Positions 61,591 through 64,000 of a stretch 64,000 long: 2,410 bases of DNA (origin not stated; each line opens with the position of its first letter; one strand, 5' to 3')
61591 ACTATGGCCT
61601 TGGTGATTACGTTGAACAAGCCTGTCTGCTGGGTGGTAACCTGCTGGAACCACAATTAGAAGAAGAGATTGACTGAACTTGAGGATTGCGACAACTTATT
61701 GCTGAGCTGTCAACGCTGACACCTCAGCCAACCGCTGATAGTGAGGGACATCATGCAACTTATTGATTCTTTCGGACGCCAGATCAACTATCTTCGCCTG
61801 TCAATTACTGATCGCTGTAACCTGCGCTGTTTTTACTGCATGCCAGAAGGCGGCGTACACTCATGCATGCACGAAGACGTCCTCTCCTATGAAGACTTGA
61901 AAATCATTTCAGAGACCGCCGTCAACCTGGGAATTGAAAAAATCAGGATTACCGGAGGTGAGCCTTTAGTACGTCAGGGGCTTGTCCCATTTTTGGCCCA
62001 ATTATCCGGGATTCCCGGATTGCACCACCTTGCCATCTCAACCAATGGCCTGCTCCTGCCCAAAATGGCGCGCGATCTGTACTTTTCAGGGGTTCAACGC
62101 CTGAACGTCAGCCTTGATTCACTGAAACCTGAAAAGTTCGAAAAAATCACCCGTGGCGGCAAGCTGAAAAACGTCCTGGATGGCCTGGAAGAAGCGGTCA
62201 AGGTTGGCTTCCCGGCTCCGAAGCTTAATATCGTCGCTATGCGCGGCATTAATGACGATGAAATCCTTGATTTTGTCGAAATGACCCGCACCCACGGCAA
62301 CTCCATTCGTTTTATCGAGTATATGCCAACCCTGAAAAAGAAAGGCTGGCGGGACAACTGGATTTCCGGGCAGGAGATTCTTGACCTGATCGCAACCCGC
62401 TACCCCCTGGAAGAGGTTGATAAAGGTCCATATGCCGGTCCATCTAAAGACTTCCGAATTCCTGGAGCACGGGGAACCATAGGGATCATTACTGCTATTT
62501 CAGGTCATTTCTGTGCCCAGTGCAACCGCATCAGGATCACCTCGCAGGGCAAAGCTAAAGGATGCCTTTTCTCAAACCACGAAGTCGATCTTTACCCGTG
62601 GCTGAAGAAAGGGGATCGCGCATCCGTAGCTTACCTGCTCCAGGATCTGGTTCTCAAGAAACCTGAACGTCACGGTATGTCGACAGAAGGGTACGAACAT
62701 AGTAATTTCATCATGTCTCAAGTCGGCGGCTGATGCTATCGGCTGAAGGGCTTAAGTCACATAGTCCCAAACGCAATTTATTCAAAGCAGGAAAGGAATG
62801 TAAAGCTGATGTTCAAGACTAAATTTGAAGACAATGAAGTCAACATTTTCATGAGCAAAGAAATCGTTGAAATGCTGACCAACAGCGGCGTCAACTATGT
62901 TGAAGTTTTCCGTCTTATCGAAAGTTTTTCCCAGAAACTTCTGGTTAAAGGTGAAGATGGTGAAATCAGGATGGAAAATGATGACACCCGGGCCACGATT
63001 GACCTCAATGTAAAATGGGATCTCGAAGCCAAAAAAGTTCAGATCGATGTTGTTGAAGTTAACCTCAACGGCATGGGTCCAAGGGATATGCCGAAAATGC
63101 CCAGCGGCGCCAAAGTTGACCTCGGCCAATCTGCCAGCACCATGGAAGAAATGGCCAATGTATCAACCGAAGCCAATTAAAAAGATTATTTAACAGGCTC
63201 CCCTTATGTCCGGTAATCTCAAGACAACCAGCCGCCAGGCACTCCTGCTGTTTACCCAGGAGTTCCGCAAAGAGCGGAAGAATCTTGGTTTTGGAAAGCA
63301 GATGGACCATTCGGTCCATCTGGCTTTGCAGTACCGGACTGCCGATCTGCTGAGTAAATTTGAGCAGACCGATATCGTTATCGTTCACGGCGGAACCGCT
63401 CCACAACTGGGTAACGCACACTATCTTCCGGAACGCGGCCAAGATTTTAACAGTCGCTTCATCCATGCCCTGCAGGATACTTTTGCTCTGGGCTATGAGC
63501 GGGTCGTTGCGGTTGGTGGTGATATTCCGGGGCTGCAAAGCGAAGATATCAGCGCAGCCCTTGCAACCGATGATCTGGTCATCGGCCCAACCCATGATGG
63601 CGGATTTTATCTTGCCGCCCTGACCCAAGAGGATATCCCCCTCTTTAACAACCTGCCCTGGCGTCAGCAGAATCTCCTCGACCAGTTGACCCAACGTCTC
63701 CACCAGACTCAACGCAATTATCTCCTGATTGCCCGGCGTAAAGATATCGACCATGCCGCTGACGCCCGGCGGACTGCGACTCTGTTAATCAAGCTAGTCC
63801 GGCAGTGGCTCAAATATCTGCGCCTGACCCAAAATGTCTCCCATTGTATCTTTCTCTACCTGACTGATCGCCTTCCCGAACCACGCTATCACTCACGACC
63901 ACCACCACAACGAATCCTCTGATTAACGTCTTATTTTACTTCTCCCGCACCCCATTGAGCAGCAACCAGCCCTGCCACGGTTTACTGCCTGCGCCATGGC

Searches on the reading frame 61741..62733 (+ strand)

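Call 17: search_protein_families(library=pfam, proteins=[window:61741-62733:+], max_evalue=0.00001)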
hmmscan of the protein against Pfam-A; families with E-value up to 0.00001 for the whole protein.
window:61741-62733:+ (330 aa): 2 families
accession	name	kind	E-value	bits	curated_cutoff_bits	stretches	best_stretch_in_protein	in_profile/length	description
PF06463.18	Mob_synth_C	-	1.1e-32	113.1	37.4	1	188-312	2-127/128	Molybdenum Cofactor Synthesis C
PF04055.27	Radical_SAM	-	1.8e-30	106.8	29.5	1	21-181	2-165/166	Radical SAM superfamily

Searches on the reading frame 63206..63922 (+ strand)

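Call 17: search_protein_families(library=pfam, proteins=[window:63206-63922:+], max_evalue=0.00001)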
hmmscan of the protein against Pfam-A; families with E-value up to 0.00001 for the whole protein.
window:63206-63922:+ (238 aa): 1 family
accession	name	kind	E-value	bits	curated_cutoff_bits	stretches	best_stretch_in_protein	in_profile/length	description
PF09837.15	DUF2064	-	2.3e-18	66.6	25.8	1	69-152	32-118/120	Uncharacterized protein conserved in bacteria (DUF2064)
